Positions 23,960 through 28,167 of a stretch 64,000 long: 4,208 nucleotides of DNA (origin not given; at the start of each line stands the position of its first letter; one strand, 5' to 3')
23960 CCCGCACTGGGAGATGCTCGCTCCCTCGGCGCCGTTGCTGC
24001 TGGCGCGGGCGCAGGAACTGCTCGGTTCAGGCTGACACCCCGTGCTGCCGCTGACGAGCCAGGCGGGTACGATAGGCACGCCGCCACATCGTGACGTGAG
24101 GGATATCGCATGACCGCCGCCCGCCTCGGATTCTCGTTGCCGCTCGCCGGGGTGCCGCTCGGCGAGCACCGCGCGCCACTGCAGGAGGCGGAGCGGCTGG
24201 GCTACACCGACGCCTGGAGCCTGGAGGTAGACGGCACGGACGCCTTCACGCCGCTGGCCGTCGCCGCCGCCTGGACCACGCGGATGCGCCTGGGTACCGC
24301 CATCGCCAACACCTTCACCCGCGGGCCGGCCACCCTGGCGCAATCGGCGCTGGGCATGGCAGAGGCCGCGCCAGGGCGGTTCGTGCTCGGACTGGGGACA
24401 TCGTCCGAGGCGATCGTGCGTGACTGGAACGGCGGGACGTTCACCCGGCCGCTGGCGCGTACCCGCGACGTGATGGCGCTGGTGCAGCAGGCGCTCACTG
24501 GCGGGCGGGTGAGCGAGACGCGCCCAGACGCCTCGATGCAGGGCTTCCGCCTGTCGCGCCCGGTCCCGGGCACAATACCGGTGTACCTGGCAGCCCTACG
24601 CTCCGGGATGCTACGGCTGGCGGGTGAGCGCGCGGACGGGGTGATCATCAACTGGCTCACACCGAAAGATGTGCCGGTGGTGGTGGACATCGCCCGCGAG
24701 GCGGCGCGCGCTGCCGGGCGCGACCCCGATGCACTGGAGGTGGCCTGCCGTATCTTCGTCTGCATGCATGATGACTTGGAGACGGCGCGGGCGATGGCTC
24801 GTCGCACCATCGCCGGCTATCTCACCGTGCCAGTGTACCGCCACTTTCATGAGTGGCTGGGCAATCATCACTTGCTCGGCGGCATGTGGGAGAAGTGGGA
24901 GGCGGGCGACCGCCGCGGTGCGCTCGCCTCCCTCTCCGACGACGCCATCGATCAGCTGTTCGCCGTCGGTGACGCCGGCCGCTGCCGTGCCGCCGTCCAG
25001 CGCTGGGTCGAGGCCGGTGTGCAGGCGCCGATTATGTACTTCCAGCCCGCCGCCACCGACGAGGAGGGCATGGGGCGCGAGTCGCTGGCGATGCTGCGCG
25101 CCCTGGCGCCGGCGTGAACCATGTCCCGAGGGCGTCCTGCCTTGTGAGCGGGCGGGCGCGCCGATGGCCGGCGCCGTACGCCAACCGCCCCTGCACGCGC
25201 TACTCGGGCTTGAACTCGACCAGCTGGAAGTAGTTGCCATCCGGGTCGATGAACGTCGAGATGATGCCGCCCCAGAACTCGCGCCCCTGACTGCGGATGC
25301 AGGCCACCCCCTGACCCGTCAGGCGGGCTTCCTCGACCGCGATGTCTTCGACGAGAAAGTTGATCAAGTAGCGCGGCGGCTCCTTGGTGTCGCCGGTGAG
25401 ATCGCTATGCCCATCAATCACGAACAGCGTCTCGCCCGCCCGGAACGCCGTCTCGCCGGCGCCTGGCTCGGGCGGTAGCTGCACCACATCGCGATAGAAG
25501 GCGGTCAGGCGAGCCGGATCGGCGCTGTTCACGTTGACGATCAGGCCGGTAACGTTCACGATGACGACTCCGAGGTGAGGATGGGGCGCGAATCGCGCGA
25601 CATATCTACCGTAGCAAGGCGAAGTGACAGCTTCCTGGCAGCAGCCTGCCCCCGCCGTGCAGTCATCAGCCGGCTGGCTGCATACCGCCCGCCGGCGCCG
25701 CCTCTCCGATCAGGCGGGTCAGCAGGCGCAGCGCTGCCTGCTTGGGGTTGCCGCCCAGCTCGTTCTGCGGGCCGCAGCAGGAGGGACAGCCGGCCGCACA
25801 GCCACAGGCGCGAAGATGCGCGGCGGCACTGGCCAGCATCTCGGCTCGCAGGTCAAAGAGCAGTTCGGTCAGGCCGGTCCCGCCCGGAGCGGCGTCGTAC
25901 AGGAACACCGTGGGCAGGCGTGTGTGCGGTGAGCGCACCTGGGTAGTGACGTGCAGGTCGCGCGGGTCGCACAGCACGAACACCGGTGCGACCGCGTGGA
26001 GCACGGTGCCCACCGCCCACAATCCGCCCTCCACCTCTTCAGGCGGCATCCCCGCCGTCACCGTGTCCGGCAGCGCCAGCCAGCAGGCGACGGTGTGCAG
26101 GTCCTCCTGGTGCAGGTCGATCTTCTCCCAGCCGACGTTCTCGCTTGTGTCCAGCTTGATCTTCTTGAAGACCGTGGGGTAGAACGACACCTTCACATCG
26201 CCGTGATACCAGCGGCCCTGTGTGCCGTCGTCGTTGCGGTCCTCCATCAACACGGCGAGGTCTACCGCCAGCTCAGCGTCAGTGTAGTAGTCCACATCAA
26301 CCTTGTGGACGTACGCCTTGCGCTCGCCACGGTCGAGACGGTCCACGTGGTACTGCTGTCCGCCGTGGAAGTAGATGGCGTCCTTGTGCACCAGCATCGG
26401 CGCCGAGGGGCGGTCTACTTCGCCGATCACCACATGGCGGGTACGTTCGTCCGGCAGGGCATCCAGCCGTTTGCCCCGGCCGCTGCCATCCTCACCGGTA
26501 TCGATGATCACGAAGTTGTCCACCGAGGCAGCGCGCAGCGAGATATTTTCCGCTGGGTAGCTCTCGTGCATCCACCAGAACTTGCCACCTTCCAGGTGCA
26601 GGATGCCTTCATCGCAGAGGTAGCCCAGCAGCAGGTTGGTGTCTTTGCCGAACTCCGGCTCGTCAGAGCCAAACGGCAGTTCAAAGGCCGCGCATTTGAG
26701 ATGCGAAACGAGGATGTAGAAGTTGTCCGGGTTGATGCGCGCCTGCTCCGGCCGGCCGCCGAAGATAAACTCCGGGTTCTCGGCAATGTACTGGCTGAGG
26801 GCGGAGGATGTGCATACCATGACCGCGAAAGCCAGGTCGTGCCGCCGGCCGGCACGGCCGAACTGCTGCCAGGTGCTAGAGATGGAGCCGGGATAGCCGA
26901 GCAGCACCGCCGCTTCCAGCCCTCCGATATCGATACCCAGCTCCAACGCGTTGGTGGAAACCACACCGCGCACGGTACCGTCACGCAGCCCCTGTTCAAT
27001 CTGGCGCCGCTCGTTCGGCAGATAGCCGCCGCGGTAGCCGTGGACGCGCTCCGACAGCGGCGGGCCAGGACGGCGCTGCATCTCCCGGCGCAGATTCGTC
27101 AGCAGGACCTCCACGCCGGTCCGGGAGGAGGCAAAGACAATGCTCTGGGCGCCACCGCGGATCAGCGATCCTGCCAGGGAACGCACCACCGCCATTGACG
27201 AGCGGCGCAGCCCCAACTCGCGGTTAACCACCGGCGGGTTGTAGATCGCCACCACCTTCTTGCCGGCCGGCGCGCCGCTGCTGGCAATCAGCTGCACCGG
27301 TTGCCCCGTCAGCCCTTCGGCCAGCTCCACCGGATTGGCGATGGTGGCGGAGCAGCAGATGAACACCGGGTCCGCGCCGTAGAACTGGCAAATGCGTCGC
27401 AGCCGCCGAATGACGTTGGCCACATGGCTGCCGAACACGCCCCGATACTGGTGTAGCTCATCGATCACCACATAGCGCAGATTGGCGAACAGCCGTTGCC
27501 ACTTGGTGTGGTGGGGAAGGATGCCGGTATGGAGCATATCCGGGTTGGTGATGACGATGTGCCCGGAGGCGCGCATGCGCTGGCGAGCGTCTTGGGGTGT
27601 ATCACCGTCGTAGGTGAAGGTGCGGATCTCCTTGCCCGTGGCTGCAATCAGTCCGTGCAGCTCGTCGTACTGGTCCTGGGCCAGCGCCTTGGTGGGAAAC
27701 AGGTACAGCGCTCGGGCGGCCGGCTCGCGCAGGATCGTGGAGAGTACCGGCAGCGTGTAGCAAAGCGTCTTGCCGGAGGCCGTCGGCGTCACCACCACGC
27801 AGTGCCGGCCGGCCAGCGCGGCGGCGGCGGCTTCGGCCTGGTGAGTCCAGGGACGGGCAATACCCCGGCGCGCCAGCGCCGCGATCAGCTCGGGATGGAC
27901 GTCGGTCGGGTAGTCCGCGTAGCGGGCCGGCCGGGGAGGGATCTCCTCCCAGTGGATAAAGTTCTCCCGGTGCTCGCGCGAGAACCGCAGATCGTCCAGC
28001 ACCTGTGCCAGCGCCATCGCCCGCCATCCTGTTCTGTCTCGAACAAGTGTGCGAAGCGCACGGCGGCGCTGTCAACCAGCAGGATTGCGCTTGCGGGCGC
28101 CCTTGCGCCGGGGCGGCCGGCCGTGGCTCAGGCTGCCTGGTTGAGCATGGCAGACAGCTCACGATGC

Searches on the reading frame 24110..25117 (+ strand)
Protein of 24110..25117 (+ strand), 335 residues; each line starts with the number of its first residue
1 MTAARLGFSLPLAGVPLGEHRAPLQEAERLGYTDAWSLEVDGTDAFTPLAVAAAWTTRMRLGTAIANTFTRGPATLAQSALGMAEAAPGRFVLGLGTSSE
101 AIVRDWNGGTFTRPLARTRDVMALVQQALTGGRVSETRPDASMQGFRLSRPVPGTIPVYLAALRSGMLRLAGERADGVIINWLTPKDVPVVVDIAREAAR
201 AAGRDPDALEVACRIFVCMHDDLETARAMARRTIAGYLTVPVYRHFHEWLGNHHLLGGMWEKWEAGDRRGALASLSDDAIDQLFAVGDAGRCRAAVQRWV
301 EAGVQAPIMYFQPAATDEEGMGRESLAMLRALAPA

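Call 3: search_protein_families(library=pfam, proteins=[window:24110-25117:+])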
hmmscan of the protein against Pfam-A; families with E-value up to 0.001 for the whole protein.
window:24110-25117:+ (335 aa): 1 family
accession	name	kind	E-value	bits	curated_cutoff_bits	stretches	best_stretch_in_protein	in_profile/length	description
PF00296.26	Bac_luciferase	-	1.4e-64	218.9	27.9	1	13-305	17-313/314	Luciferase-like monooxygenase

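Call 4: search_protein_families(library=ncbifam, proteins=[window:24110-25117:+])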
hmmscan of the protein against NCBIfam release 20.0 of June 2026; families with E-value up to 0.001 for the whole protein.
window:24110-25117:+ (335 aa): 23 families
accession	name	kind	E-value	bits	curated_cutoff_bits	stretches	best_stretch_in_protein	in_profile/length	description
TIGR03841.1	F420_Rv3093c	subfamily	1e-79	268.1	213.65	1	12-310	3-295/298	LLM class F420-dependent oxidoreductase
TIGR04024.1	F420_NP1902A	hypoth_equivalog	1e-51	175.7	345.4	1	25-318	22-320/330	TIGR04024 family LLM class F420-dependent oxidoreductase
TIGR03564.1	F420_MSMEG_4879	subfamily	2.5e-43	148.6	234.25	1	24-246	5-227/265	TIGR03564 family F420-dependent LLM class oxidoreductase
TIGR03559.1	F420_Rv3520c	subfamily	4.8e-39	134.3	335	1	6-305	2-320/325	LLM class F420-dependent oxidoreductase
NF002619.0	PRK02271.1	equivalog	1.8e-34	119.5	276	1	25-306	21-302/329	5,10-methylenetetrahydromethanopterin reductase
TIGR03617.1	F420_MSMEG_2256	subfamily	3.3e-34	118.3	278.15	1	26-316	3-305/318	TIGR03617 family F420-dependent LLM class oxidoreductase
TIGR03555.1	F420_mer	equivalog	1.6e-31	109.9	348.7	1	27-305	21-300/325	5,10-methylenetetrahydromethanopterin reductase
TIGR03857.1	F420_MSMEG_2249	hypoth_equivalog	3.7e-27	95.4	218.4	1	25-243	21-240/329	TIGR03857 family LLM class F420-dependent oxidoreductase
TIGR03620.1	F420_MSMEG_4141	subfamily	3.7e-25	88.8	219.8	1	24-326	24-273/280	TIGR03620 family F420-dependent LLM class oxidoreductase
TIGR03619.1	F420_Rv2161c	subfamily_domain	3.8e-17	62.7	166.9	1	18-230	18-228/247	TIGR03619 family F420-dependent LLM class oxidoreductase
TIGR03842.1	F420_CPS_4043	hypoth_equivalog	1.2e-16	60.8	295.45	1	23-231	18-220/329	TIGR03842 family LLM class F420-dependent oxidoreductase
TIGR04465.1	ArgArg_F420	equivalog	2.6e-13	49.8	470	1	48-230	99-283/364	F420-dependent hydroxymycolic acid dehydrogenase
TIGR03554.1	F420_G6P_DH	equivalog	3.1e-12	46.1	420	1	50-230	57-244/331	glucose-6-phosphate dehydrogenase (coenzyme-F420)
TIGR03621.1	F420_MSMEG_2516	subfamily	4e-10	39.3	213.15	1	24-219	20-223/295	TIGR03621 family F420-dependent LLM class oxidoreductase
TIGR03560.1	F420_Rv1855c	subfamily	9.2e-08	32.1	231.4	1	41-210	48-223/227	TIGR03560 family F420-dependent LLM class oxidoreductase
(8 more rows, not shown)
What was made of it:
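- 24110..25117 (+): LLM-class F420-dependent oxidoreductase (TIGR03841, Rv3093c subfamily). Role unknown; candidate 4-oxo/4-hydroxy redox enzyme. Bac_luciferase, E 1e-64; TIGR03841 at 268 bits against a cut-off of 213.65 (calls 3, 4).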

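Call 59: search_solved_structures(query=window:24110-25117:+, max_evalue=1e-10)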
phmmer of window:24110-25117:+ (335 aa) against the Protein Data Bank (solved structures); distinct sequences matched with E-value up to 1e-10: 10.
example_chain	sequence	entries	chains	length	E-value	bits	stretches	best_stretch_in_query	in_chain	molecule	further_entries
1z69_A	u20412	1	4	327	6e-30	107.9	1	27-236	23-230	Coenzyme F420-dependent N(5),N(10)-methylenetetrahydromethanopterin reductase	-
1f07_A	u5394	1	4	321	6.1e-25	91.4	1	25-305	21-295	COENZYME F420-DEPENDENT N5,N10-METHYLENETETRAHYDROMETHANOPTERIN REDUCTASE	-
8qq8_A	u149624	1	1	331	8.5e-24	87.7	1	27-228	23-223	5,10-methylenetetrahydromethanopterin reductase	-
8qpl_A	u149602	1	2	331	8.5e-24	87.7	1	27-228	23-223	5,10-methylenetetrahydromethanopterin reductase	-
8qpm_A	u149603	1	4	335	8.8e-24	87.6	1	27-228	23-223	5,10-methylenetetrahydromethanopterin reductase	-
1ezw_A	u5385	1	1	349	1.4e-17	67.3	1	25-319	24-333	COENZYME F420-DEPENDENT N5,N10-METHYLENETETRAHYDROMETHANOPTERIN REDUCTASE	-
9fp4_A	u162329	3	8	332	4.9e-12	49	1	47-237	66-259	F420-dependent hydroxymycolic acid dehydrogenase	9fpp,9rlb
3b4y_A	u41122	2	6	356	1.2e-11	47.8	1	52-227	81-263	PROBABLE F420-DEPENDENT GLUCOSE-6-PHOSPHATE DEHYDROGENASE FGD1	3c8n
5lxe_A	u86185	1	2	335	2.9e-11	46.5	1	52-227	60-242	F420-dependent glucose-6-phosphate dehydrogenase 1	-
8cbb_A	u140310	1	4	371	6.7e-11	45.3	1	25-300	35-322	Alkanal monooxygenase alpha chain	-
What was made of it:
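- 24110..25117 (+): The closest solved structures are F420-dependent Mer, hydroxymycolate dehydrogenase and FGD (call 59).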

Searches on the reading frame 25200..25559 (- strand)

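Call 20: search_protein_families(library=pfam, proteins=[window:25200-25559:-], max_evalue=0.00001)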
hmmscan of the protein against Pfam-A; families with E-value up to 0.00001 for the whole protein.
window:25200-25559:- (119 aa): 2 families
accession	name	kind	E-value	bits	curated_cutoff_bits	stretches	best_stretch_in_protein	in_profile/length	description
PF18029.7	Glyoxalase_6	-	4.6e-08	34.1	23.6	1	8-114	2-106/106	Glyoxalase-like domain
PF00903.31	Glyoxalase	-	7.2e-07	30.1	20.6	1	9-113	6-121/121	Glyoxalase/Bleomycin resistance protein/Dioxygenase superfamily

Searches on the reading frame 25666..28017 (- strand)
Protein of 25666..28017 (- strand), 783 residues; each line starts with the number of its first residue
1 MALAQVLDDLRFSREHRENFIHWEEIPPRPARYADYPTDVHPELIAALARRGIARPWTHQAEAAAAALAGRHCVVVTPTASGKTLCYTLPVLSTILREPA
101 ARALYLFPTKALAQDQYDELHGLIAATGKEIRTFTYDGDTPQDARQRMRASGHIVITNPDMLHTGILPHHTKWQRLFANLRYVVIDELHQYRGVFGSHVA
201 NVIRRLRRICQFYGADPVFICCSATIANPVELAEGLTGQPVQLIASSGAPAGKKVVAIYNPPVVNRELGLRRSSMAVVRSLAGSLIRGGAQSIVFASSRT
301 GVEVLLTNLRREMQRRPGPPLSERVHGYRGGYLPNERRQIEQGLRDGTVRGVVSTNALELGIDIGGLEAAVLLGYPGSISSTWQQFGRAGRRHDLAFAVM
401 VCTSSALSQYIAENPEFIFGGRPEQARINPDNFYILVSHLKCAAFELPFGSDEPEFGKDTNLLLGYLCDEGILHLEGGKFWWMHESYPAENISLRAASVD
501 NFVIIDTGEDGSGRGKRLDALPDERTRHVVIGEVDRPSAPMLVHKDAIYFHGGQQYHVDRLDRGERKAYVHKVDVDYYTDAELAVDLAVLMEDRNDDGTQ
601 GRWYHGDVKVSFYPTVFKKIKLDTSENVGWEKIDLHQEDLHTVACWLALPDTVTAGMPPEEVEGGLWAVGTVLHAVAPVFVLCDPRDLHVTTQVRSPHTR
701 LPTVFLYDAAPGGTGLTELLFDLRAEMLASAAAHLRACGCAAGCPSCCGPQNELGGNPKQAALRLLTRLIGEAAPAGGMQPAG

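Call 20: search_protein_families(library=pfam, proteins=[window:25666-28017:-], max_evalue=0.00001)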
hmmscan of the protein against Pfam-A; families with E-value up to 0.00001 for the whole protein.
window:25666-28017:- (783 aa): 5 families
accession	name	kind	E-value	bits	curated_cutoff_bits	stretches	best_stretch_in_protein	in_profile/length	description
PF00270.35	DEAD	-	1.3e-35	123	26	1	58-230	2-164/167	DEAD/DEAH box helicase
PF09369.15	MZB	-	9.5e-19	68.3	24.2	1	672-748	4-80/80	MrfA Zn-binding domain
PF00271.37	Helicase_C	-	1.5e-14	54.6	23.5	1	287-392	13-109/110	Helicase conserved C-terminal domain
PF22982.3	WHD_HRQ1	-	4.1e-12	47.4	27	1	428-497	1-70/70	ATP-dependent helicase HRQ1, winged helix domain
PF04851.21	ResIII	-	1.5e-07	31.9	22.5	1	59-202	7-146/164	Type III restriction enzyme, res subunit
